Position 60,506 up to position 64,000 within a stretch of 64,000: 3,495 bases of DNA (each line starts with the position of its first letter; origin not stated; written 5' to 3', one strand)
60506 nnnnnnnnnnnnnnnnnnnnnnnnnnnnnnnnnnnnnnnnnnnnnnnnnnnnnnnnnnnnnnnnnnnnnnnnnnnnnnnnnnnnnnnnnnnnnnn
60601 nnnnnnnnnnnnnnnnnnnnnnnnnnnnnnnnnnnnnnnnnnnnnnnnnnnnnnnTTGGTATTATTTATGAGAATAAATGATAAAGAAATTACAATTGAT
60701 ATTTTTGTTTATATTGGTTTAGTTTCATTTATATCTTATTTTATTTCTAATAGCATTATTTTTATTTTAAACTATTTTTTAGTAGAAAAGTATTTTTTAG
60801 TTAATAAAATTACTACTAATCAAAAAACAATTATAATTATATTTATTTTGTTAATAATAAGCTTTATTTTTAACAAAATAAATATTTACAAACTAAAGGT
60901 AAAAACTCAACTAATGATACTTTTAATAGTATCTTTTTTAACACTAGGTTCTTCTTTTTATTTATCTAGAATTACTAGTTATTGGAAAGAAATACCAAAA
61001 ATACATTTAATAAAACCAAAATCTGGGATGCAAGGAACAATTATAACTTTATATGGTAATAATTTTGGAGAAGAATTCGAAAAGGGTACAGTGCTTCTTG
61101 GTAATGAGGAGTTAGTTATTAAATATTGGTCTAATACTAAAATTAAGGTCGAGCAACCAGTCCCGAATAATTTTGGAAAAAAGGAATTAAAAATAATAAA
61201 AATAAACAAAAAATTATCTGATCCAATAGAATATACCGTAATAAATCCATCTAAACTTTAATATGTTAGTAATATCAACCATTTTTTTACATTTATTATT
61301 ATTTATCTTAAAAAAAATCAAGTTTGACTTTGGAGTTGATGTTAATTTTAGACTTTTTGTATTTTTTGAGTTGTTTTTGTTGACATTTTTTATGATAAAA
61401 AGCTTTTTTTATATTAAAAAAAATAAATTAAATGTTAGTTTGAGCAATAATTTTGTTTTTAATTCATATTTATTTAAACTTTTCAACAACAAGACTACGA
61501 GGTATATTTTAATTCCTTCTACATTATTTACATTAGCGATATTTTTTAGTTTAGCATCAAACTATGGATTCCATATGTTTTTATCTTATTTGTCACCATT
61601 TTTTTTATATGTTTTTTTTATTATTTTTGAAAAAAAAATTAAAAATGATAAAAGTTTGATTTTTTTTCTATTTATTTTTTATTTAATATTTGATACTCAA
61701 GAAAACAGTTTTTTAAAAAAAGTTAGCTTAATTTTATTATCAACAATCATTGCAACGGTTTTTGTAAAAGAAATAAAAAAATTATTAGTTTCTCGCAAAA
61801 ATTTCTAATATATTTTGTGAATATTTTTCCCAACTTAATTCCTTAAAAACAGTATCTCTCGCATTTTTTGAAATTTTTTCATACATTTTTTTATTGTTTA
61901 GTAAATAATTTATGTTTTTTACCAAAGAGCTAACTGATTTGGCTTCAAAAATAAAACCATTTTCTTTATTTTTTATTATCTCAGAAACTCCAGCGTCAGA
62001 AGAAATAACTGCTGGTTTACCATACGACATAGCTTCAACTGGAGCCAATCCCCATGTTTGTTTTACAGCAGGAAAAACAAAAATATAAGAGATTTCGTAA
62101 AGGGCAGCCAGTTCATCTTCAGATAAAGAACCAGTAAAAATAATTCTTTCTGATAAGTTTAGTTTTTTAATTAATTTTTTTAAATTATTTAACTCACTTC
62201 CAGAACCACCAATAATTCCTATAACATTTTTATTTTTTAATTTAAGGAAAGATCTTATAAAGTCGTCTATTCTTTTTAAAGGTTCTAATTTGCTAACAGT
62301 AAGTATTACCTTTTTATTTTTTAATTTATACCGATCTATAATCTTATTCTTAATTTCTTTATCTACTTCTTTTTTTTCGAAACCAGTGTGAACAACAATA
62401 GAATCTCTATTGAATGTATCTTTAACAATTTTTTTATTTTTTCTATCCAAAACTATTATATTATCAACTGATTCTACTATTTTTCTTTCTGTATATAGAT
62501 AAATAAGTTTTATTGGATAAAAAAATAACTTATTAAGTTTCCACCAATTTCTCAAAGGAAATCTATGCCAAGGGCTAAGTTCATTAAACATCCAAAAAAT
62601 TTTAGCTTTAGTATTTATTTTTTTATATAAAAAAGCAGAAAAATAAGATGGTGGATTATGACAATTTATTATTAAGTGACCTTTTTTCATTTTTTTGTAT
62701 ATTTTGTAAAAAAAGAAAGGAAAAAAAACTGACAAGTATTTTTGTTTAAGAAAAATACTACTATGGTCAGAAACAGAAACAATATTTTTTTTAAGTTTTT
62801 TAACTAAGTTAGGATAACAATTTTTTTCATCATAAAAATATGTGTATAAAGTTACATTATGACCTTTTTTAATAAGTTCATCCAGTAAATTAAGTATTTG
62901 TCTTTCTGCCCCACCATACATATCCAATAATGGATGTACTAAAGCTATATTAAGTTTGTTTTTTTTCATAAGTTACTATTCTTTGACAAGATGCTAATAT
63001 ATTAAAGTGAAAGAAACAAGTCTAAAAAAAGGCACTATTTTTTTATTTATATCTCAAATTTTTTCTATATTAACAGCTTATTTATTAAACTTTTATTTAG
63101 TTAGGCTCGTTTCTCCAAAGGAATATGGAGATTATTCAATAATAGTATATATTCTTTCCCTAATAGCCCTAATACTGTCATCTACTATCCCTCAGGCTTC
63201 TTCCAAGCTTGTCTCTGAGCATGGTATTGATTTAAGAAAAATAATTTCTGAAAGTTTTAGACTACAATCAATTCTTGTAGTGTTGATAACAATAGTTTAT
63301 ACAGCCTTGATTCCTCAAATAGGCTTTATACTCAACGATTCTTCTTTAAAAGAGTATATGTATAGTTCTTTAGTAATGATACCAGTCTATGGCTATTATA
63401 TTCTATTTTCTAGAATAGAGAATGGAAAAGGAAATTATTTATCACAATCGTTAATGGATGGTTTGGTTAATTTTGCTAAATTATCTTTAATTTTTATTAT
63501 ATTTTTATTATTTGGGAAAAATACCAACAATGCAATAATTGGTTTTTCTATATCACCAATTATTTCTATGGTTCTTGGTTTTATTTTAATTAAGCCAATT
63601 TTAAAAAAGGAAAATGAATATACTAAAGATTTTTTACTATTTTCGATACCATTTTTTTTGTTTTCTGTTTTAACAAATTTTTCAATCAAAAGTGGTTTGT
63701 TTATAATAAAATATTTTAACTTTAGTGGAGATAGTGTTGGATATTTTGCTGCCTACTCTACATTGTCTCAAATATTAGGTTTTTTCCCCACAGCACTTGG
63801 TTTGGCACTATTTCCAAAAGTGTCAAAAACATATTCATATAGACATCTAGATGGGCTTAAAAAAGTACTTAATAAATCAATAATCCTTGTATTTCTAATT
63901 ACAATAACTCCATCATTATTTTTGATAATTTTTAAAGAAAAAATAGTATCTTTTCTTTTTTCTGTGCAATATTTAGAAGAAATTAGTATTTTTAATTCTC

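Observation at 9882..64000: About 54 kb glycosylation supercluster built on lipid-linked monosaccharide donors and massively expanded GT-C transferases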

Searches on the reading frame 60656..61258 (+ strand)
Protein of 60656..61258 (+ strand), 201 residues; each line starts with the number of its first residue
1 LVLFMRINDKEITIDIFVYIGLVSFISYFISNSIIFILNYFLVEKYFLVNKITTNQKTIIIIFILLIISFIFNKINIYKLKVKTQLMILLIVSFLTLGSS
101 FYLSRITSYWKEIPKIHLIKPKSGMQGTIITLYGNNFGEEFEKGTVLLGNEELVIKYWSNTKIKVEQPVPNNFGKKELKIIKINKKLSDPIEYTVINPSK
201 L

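Call 8: search_protein_families(library=pfam, proteins=[window:60656-61258:+], max_evalue=0.01)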
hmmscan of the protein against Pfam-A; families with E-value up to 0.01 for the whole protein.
window:60656-61258:+ (201 aa): 1 family
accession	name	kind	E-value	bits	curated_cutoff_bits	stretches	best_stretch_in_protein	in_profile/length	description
PF01833.30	TIG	-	4.5e-09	36.6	20.9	1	114-169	1-58/84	IPT/TIG domain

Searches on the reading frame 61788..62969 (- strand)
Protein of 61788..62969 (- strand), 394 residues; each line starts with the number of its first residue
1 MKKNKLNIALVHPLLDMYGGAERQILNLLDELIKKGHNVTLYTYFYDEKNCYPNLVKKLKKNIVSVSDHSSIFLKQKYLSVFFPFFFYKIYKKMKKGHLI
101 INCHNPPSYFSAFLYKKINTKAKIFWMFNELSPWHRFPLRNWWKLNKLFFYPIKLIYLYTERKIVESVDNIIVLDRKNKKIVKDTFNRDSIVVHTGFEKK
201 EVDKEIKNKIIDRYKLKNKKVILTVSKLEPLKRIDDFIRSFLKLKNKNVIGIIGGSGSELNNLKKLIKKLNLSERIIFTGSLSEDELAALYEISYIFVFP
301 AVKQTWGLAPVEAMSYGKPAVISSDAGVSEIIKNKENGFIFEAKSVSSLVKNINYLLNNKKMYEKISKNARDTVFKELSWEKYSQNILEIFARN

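Call 8: search_protein_families(library=pfam, proteins=[window:61788-62969:-], max_evalue=0.01)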
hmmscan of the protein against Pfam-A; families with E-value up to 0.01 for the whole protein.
window:61788-62969:- (394 aa): 5 families
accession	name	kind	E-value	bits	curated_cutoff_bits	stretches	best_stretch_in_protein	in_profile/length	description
PF00534.26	Glycos_transf_1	-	2.2e-40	138.5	26.4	1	213-372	8-171/172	Glycosyl transferases group 1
PF13692.12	Glyco_trans_1_4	-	3.7e-26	92.5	27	1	220-359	2-142/142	Glycosyl transferases group 1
PF13439.12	Glyco_transf_4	-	7e-13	49.4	28.5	1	18-196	1-165/170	Glycosyltransferase Family 4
PF20706.3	GT4-conflict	-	4.6e-06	26.3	26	1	222-363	200-361/385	Family 4 Glycosyltransferase in conflict systems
PF13524.12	Glyco_trans_1_2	-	7.9e-06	26.3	25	1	275-388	28-143/144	Glycosyl transferase-like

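Call 38: search_protein_families(library=ncbifam, proteins=[window:61788-62969:-], max_evalue=1e-10)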
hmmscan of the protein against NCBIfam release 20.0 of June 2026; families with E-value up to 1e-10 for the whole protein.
window:61788-62969:- (394 aa): 21 families
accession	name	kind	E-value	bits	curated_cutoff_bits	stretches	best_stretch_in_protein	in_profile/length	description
TIGR03999.1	thiol_BshA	equivalog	1.7e-27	96.3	273.7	1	187-387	166-366/375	N-acetyl-alpha-D-glucosaminyl L-malate synthase BshA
TIGR04157.1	glyco_rSAM_CFB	subfamily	4.1e-24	85.3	400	1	160-390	162-405/406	TIGR04157 family glycosyltransferase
NF041876.1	EPS_EpsE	equivalog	9.2e-23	81.1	400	1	191-381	189-383/389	exopolysaccharide biosynthesis GT4 family glycosyltransferase EpsE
TIGR04063.1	stp3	hypoth_equivalog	2e-22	79.6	442.05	1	161-391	151-392/397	TIGR04063 family PEP-CTERM/XrtA system glycosyltransferase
NF038295.1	EPS_HpsP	equivalog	1.8e-20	73.3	550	1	187-391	175-384/388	hormogonium polysaccharide biosynthesis glycosyltransferase HpsP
TIGR04047.1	MSMEG_0565_glyc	hypoth_equivalog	1.1e-19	70.8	259.85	1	160-392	132-372/373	MSMEG_0565 family glycosyltransferase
NF012028.0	PRK15484.1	subfamily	1.2e-19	70.7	618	1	163-388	135-372/380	lipopolysaccharide N-acetylglucosaminyltransferase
NF047880.1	glyco_SdgA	exception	1.3e-19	70.1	800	1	163-374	264-471/488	serine-aspartate repeat adhesin O-glycosyltransferase SdgA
TIGR02149.1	glgA_Coryne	subfamily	7.7e-19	68.1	302.4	1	17-391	14-387/391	glycogen synthase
TIGR03449.1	mycothiol_MshA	equivalog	2.2e-17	63.1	462.5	1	160-392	157-401/406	D-inositol-3-phosphate glycosyltransferase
TIGR03088.1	stp2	hypoth_equivalog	3e-17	62.7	409.05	1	210-392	184-371/374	TIGR03088 family PEP-CTERM/XrtA system glycosyltransferase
NF049988.1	MGlcDAGSynMgs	equivalog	5.4e-17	62.2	400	1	197-391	190-384/398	alpha-monoglucosyldiacylglycerol synthase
NF007396.0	PRK09922.1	equivalog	2.3e-16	59.6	385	1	205-385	168-353/361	lipopolysaccharide 1,6-galactosyltransferase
NF047684.1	TeichurnBiosyTuaC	equivalog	4.4e-16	58.8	550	1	163-389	160-384/391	teichuronic acid biosynthesis protein TuaC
TIGR02472.1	sucr_P_syn_N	equivalog_domain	2.8e-15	56.1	576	1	198-389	227-436/439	sucrose-phosphate synthase, putative, glycosyltransferase domain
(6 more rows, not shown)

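Call 79: find_encoding_contigs(protein=window:61788-62969:-, flank=10000, max_places=2)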
Protein window:61788-62969:- (394 aa): 7 contigs read that carry it; 2 places shown.
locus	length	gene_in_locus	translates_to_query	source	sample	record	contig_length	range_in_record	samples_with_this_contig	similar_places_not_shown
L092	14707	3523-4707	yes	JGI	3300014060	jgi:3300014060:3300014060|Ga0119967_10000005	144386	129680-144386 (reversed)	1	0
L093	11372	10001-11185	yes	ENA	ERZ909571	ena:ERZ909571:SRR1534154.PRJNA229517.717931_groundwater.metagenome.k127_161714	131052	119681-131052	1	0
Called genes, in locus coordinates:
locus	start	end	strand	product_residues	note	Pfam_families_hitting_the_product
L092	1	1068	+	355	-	?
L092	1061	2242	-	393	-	PF01041:DegT_DnrJ_EryC1, PF01053:Cys_Met_Meta_PP, PF00266:Aminotran_5 (weak)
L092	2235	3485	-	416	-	PF01943:Polysacc_synt, PF13440:Polysacc_synt_3, PF01554:MatE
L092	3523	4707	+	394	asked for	PF13439:Glyco_transf_4, PF20706:GT4-conflict (weak), PF00534:Glycos_transf_1, PF13692:Glyco_trans_1_4, PF13524:Glyco_trans_1_2 (weak)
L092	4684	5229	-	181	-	-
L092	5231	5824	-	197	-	PF01833:TIG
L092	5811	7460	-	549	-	-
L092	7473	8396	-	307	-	PF01073:3Beta_HSD, PF01370:Epimerase, PF02719:Polysacc_synt_2, PF04321:RmlD_sub_bind, PF05368:NmrA (weak), PF07993:NAD_binding_4 (faint), PF13460:NAD_binding_10 (weak), PF16363:GDP_Man_Dehyd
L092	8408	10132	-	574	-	PF13231:PMT_2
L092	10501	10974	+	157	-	-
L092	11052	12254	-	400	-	PF04188:Mannosyl_trans2 (weak)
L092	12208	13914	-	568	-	-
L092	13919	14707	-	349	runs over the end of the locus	PF13579:Glyco_trans_4_4 (weak), PF13439:Glyco_transf_4, PF20706:GT4-conflict, PF00534:Glycos_transf_1, PF13692:Glyco_trans_1_4, PF13524:Glyco_trans_1_2 (weak)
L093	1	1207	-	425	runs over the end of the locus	PF01943:Polysacc_synt, PF13440:Polysacc_synt_3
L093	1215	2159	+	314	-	PF00535:Glycos_transf_2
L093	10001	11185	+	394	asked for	PF13439:Glyco_transf_4, PF20706:GT4-conflict (weak), PF00534:Glycos_transf_1, PF13692:Glyco_trans_1_4, PF13524:Glyco_trans_1_2 (weak)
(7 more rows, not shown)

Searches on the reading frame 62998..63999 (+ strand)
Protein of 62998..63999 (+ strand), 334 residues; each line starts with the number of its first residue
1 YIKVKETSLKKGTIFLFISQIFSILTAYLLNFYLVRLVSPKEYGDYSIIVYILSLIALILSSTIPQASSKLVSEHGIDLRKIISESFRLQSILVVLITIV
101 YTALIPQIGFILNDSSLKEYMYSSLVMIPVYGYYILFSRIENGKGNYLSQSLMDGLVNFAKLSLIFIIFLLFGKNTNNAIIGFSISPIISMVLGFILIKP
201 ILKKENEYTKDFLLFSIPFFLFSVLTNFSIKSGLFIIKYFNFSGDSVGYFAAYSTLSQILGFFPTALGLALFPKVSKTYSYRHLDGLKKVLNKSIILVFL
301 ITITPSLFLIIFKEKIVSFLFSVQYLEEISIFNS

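Call 8: search_protein_families(library=pfam, proteins=[window:62998-63999:+], max_evalue=0.01)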
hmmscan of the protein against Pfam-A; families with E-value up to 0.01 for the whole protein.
window:62998-63999:+ (334 aa): 4 families
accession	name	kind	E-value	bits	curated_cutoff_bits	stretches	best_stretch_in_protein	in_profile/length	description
PF01943.22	Polysacc_synt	-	2.1e-19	70.5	28.2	1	9-278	1-273/274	Polysaccharide biosynthesis protein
PF13440.11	Polysacc_synt_3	-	6.1e-09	36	23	1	34-327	2-290/293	Polysaccharide biosynthesis protein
PF01554.23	MatE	-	8.7e-06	25.9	24.9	1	239-320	23-101/161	MatE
PF03023.19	MurJ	-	0.00054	19.1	27.4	1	125-321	105-307/451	Lipid II flippase MurJ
